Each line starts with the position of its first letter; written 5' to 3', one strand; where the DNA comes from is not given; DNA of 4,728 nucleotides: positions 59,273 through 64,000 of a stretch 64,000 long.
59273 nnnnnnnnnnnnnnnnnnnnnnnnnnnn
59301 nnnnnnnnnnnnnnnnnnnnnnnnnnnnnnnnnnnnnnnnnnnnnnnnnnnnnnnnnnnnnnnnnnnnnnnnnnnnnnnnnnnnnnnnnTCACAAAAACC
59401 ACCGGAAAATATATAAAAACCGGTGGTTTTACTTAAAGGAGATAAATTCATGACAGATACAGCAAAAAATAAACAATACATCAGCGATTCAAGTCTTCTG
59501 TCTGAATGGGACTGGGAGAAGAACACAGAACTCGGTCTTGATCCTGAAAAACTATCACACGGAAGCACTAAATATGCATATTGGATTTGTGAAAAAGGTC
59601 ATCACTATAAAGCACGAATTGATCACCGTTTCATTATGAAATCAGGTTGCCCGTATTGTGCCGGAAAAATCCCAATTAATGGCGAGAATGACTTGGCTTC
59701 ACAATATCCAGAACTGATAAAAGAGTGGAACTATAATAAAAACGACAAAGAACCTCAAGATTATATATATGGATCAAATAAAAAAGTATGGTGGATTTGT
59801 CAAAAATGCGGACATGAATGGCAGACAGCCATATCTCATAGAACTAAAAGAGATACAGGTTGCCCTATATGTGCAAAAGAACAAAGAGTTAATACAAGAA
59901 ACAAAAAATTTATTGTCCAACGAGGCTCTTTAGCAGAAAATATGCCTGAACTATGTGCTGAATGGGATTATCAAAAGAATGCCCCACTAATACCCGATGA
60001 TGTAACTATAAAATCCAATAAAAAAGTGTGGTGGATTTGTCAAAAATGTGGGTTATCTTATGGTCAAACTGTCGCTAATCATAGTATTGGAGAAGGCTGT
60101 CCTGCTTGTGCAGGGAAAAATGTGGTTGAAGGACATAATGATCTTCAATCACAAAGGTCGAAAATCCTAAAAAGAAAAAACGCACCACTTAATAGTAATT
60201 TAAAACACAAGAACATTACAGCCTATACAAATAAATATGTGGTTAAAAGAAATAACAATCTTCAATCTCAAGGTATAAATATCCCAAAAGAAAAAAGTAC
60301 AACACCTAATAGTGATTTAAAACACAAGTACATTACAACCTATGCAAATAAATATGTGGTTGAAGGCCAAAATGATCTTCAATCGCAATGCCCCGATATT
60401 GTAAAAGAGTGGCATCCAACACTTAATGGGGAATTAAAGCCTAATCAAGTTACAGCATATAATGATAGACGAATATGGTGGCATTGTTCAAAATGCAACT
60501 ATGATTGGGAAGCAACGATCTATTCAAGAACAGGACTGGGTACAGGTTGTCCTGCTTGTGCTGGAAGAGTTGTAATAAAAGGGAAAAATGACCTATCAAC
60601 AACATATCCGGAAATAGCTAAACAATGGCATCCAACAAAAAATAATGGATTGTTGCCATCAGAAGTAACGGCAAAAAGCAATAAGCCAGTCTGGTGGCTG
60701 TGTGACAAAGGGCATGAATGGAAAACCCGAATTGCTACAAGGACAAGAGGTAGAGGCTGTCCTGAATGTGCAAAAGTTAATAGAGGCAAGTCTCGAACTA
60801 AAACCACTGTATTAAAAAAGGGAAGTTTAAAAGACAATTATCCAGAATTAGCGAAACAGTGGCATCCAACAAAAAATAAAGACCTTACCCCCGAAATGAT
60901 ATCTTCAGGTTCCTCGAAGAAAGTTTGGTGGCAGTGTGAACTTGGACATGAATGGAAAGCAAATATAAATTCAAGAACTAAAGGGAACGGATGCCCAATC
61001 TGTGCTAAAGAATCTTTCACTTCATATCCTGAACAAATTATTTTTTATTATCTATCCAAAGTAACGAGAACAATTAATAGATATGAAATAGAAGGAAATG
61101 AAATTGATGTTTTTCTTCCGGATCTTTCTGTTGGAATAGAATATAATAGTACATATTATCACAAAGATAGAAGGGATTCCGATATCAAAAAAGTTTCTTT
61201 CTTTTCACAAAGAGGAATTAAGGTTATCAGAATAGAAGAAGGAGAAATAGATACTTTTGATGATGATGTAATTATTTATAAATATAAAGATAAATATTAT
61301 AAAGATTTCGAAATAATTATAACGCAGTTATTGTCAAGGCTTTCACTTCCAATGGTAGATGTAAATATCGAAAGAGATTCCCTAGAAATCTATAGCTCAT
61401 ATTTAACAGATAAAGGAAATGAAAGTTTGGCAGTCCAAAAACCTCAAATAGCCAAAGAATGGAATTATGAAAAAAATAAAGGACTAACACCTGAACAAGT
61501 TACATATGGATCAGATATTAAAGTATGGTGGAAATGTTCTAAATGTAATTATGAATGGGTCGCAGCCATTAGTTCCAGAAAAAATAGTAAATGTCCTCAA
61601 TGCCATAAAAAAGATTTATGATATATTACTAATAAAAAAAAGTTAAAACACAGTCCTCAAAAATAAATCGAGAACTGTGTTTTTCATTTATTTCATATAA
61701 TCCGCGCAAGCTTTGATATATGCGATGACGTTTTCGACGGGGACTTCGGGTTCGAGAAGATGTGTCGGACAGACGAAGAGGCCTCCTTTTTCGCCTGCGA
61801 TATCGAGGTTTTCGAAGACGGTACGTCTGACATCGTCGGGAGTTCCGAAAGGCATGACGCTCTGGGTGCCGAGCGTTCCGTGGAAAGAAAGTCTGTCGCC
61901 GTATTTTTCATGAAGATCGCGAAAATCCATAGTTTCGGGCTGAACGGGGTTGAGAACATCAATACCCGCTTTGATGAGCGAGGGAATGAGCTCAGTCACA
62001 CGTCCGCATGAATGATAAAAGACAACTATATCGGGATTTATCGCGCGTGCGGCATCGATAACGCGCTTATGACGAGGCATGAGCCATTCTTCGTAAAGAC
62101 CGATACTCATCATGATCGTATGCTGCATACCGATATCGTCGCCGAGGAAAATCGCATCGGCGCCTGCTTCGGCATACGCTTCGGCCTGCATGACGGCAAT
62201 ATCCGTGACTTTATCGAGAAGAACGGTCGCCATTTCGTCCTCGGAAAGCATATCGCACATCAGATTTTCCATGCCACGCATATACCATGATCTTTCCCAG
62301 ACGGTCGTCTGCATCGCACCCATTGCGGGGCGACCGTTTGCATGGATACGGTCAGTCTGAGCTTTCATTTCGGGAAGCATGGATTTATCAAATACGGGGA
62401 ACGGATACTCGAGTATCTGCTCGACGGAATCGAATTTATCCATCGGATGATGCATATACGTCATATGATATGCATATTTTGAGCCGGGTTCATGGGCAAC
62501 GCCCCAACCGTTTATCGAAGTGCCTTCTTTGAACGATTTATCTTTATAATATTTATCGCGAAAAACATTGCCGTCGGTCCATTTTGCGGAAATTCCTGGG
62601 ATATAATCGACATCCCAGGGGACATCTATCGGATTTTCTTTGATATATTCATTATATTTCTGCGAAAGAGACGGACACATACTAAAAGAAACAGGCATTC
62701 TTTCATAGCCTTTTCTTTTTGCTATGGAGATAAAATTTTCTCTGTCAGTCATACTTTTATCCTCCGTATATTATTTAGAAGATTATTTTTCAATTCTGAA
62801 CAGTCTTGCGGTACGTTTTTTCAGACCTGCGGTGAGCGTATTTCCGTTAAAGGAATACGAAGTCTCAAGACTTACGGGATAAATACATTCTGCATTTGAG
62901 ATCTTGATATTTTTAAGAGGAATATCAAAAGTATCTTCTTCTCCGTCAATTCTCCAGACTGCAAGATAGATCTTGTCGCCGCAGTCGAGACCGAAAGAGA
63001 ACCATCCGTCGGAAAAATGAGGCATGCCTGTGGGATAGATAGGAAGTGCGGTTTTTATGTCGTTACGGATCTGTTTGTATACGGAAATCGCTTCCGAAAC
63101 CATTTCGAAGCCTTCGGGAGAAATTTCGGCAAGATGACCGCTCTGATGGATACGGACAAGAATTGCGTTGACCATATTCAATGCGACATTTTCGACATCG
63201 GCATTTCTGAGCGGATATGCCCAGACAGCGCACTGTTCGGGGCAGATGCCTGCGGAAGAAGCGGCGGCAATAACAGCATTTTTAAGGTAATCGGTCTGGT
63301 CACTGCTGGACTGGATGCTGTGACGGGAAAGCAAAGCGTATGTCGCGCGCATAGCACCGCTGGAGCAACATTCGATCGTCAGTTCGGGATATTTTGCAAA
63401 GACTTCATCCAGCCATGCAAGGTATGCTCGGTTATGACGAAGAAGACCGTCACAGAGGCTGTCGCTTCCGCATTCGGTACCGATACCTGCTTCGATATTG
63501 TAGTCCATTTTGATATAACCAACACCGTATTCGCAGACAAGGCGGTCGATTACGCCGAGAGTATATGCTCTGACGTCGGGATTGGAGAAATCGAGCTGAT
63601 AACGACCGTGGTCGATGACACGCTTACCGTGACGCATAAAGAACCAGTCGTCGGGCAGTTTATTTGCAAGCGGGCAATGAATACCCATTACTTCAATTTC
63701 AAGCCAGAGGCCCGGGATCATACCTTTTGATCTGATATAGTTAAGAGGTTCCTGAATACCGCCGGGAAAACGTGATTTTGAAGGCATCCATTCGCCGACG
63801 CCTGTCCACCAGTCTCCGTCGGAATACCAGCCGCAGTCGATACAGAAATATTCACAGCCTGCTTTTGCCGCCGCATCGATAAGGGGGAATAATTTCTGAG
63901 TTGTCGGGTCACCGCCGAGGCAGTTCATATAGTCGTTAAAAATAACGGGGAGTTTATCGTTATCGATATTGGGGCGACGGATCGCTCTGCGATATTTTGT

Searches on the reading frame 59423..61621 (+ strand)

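Call 47: search_protein_families(library=pfam, proteins=[window:59423-61621:+], max_evalue=0.0001)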
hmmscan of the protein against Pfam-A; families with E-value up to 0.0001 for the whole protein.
window:59423-61621:+ (732 aa): 3 families
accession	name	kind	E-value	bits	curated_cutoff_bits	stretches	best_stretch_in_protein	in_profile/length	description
PF14311.12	DUF4379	-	1.4e-138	451.5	24.5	7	476-529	1-55/56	Probable Treble clef zinc finger domain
PF09723.15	Zn_ribbon_8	-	1.3e-05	25.6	34.4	0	126-152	8-34/41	Zinc ribbon domain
PF01155.25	HypA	-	5.8e-05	23.5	28.9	0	697-731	65-96/112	Hydrogenase/urease nickel incorporation, metallochaperone, hypA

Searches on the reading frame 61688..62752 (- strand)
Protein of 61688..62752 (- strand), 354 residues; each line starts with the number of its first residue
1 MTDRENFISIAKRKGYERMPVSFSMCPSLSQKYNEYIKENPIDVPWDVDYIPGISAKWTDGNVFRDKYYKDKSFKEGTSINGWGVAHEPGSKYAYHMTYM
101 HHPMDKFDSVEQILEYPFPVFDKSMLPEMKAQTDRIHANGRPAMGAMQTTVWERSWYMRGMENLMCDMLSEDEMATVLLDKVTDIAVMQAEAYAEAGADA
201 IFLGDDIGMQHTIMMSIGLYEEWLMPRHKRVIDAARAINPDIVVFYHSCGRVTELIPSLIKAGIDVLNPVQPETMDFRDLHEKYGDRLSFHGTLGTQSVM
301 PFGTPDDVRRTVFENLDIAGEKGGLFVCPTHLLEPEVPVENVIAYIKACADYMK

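Call 47: search_protein_families(library=pfam, proteins=[window:61688-62752:-], max_evalue=0.0001)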
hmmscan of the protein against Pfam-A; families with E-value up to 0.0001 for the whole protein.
window:61688-62752:- (354 aa): 1 family
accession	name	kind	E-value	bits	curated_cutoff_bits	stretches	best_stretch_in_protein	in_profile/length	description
PF01208.23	URO-D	-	2e-27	96.6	23.9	1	140-351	135-345/346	Uroporphyrinogen decarboxylase (URO-D)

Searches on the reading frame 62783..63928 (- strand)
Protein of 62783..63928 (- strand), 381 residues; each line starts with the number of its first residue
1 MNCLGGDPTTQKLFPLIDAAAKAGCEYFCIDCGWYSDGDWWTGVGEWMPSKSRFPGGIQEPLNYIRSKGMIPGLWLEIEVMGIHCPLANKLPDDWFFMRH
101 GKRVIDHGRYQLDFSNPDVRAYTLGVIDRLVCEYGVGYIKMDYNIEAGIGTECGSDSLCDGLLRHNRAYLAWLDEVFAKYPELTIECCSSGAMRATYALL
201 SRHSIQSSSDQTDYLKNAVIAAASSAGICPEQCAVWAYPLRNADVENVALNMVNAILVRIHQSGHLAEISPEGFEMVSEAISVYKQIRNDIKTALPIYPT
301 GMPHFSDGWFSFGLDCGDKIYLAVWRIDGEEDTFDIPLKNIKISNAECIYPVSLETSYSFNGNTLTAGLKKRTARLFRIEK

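Call 47: search_protein_families(library=pfam, proteins=[window:62783-63928:-], max_evalue=0.0001)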
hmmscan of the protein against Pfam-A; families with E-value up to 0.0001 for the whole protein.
window:62783-63928:- (381 aa): 1 family
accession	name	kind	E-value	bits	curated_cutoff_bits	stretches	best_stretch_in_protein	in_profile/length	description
PF02065.24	Melibiase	-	1.2e-30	107.1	27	1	7-290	54-343/347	Melibiase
